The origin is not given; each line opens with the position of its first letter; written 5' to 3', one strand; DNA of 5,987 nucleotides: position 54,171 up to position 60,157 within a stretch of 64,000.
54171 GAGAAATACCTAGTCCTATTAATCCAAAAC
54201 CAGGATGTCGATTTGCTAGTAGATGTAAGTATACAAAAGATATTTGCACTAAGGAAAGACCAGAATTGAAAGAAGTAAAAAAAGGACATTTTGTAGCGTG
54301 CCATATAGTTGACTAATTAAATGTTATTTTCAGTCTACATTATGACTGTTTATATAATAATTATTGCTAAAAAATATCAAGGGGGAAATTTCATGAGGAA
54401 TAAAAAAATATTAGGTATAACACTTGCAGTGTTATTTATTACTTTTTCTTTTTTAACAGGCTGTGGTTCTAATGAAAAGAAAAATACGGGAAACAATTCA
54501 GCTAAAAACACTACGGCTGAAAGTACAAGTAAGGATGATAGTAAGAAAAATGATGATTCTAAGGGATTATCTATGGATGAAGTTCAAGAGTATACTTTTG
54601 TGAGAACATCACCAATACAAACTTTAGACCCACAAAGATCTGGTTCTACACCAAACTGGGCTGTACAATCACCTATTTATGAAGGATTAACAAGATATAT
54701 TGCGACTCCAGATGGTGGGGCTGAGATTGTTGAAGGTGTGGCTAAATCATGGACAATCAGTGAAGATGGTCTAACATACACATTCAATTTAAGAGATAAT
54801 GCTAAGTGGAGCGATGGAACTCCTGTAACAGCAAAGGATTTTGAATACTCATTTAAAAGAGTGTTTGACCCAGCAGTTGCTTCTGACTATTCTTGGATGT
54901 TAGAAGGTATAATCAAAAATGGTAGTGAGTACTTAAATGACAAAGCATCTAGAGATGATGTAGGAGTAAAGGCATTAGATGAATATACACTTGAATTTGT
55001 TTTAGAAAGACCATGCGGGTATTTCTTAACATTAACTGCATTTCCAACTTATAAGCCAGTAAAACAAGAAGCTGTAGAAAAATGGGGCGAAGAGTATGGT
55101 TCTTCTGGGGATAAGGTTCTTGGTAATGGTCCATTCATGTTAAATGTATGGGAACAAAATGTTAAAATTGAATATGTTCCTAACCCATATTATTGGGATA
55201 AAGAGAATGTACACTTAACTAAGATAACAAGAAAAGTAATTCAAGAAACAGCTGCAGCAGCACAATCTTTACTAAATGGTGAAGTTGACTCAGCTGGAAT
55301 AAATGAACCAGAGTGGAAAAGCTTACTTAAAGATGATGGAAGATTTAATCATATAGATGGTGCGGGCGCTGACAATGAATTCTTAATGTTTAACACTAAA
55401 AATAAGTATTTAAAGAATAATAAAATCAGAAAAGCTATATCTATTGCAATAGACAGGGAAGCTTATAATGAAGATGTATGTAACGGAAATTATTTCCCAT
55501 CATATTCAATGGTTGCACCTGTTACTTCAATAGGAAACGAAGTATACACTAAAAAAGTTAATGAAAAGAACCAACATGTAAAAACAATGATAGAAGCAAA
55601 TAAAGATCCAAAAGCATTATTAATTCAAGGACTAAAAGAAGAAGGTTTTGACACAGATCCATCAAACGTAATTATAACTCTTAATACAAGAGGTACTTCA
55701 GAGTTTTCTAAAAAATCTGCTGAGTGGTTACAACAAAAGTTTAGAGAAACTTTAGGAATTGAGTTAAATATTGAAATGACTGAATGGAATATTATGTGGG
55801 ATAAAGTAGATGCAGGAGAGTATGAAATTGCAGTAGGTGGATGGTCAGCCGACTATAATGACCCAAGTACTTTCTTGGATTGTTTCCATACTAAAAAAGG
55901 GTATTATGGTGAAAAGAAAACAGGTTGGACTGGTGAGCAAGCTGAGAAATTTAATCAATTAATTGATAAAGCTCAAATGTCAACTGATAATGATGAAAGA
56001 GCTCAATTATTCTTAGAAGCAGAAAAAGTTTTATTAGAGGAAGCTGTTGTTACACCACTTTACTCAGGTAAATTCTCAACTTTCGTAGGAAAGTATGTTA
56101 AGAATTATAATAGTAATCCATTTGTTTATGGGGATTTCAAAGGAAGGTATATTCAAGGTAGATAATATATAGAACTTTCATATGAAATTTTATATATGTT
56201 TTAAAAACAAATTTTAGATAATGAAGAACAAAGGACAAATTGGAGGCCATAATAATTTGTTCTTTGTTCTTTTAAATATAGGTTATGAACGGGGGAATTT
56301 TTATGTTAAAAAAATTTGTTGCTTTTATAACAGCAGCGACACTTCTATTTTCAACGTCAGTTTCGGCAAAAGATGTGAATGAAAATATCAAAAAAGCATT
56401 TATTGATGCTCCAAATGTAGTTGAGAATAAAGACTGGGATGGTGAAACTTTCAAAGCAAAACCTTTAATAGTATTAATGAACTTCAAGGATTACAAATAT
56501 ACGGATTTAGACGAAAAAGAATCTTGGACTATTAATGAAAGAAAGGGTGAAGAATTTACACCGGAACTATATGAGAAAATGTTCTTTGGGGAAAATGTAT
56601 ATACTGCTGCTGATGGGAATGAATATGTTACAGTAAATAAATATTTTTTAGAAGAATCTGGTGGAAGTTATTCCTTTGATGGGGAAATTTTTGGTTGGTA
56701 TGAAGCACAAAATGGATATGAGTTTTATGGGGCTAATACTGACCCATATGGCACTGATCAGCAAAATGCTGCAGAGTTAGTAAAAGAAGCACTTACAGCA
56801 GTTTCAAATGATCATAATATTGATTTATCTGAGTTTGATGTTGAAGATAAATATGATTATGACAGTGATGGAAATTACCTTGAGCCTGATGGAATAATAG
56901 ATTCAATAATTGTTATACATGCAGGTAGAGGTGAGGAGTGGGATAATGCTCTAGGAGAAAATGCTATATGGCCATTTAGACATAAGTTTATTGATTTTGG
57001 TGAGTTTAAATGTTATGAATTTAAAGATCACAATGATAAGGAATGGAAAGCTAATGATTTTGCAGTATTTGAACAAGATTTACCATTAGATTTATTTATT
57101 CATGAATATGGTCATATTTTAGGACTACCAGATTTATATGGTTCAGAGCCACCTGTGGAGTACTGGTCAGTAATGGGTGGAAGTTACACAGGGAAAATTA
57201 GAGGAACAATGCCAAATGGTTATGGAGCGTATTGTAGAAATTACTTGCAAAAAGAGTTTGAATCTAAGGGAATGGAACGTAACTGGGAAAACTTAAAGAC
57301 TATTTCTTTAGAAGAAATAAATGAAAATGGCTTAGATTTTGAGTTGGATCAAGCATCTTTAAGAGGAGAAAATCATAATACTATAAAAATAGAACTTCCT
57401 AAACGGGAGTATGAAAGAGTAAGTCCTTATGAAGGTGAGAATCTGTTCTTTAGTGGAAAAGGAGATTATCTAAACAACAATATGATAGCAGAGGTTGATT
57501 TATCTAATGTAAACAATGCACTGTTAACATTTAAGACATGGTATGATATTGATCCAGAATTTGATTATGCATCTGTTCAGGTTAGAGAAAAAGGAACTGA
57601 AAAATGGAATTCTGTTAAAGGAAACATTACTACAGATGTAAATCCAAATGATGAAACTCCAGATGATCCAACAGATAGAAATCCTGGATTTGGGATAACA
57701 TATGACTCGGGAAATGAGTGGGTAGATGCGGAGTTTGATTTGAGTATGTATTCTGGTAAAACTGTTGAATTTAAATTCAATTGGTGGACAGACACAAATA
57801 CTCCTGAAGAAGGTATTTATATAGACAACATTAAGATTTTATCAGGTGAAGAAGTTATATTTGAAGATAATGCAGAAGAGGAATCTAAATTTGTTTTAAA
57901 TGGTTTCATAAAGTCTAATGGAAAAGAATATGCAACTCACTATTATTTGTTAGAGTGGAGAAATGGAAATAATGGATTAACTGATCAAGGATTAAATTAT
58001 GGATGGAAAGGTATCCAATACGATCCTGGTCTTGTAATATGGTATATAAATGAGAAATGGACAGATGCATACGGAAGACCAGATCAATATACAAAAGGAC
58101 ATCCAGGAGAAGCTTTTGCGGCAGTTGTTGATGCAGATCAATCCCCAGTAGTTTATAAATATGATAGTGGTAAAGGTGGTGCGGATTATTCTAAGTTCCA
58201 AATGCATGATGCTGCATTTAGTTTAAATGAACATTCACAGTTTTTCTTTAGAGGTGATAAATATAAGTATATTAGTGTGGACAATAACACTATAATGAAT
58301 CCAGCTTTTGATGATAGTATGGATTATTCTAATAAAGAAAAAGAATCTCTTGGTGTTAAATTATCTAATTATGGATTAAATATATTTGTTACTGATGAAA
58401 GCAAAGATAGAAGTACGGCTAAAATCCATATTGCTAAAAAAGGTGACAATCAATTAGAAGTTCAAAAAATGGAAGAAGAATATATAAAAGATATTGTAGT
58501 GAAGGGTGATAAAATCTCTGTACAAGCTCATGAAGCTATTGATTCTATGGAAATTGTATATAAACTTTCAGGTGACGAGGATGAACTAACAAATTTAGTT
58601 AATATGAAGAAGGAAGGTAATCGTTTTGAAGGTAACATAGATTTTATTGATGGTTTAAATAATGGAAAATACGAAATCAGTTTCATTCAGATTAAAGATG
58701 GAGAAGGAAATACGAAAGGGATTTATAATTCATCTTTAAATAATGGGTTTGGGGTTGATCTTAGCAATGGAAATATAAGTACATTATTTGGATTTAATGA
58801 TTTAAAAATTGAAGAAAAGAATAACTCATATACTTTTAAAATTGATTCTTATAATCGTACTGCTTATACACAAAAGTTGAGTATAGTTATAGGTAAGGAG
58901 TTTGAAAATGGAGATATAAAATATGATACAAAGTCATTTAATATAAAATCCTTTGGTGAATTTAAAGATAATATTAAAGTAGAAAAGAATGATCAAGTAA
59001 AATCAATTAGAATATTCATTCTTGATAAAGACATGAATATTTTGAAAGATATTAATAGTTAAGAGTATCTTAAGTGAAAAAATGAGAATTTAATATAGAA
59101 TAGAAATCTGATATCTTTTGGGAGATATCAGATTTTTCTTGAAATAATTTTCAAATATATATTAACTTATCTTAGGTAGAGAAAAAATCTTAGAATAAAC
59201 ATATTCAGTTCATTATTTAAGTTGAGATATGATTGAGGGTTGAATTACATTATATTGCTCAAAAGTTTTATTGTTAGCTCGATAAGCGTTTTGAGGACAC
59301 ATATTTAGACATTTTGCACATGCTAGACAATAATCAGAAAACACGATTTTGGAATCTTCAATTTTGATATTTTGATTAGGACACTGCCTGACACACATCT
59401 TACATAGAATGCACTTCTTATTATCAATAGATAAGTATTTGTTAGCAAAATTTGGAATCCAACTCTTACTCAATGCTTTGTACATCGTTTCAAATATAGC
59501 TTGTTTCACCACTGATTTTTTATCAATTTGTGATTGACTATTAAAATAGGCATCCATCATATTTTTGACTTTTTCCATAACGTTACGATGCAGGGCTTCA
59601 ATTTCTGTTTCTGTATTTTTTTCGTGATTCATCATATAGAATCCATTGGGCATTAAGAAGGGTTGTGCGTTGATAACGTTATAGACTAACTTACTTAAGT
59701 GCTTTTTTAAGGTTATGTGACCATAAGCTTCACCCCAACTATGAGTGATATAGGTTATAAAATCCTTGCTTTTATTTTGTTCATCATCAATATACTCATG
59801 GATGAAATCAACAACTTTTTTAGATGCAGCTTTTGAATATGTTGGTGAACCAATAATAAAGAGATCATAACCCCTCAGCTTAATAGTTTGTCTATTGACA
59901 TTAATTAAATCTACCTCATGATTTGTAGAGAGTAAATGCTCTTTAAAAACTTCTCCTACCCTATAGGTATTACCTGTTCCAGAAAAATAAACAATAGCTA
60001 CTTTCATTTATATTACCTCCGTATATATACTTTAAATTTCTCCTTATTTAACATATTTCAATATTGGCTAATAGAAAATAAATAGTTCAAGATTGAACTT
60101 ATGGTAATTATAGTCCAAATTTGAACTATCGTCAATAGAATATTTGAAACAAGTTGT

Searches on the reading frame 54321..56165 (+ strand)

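Call 111: search_protein_families(library=pfam, proteins=[window:54321-56165:+], max_evalue=0.00001)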
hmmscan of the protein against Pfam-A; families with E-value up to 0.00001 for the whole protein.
window:54321-56165:+ (614 aa): 1 family
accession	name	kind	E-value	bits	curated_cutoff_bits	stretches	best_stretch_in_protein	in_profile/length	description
PF00496.27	SBP_bac_5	-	3.9e-92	309.6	32.4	1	135-527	1-365/368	Bacterial extracellular solute-binding proteins, family 5 Middle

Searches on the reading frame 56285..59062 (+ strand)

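Call 111: search_protein_families(library=pfam, proteins=[window:56285-59062:+], max_evalue=0.00001)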
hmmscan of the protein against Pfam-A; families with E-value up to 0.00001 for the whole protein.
window:56285-59062:+ (925 aa): 3 families
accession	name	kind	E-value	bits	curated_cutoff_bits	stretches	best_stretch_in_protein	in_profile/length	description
PF05547.17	Peptidase_M6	-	3.2e-62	210.9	22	1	50-325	5-289/294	Immune inhibitor A peptidase M6, catalytic domain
PF20773.4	InhA-like_MAM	-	3.4e-47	160.9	26.9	1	352-546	5-191/191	Immune inhibitor A-like, MAM domain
PF20774.2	InhA-like_VEG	-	1.3e-28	100.6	27.6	1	550-714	4-158/158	Immune inhibitor A-like metallopeptidase, VEG domain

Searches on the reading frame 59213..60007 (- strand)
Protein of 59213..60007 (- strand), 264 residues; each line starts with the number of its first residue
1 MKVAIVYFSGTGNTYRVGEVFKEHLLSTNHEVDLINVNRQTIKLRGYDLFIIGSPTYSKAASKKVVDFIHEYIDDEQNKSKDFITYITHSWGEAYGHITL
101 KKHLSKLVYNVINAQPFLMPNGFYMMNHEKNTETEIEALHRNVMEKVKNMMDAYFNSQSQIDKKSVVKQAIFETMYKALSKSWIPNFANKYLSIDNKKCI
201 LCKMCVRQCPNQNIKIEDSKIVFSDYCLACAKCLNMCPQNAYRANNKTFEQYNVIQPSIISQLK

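Call 111: search_protein_families(library=pfam, proteins=[window:59213-60007:-], max_evalue=0.00001)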
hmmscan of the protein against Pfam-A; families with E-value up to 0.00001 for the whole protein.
window:59213-60007:- (264 aa): 6 families
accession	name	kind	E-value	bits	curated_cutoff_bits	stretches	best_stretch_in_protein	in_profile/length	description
PF00037.32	Fer4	-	1.3e-09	37.9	21.1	0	193-214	2-23/24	4Fe-4S binding domain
PF12724.12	Flavodoxin_5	-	6.3e-09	36.7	27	1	5-81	2-78/145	Flavodoxin domain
PF14697.11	Fer4_21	-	6.3e-08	33.1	35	1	194-239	3-53/59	4Fe-4S dicluster domain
PF13187.11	Fer4_9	-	5.2e-07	30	27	1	198-241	1-51/52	4Fe-4S dicluster domain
PF12838.12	Fer4_7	-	6.2e-07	30.2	27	1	198-241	1-52/52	4Fe-4S dicluster domain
PF13237.11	Fer4_10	-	8.9e-07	29.2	25.5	1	193-238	3-53/53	4Fe-4S dicluster domain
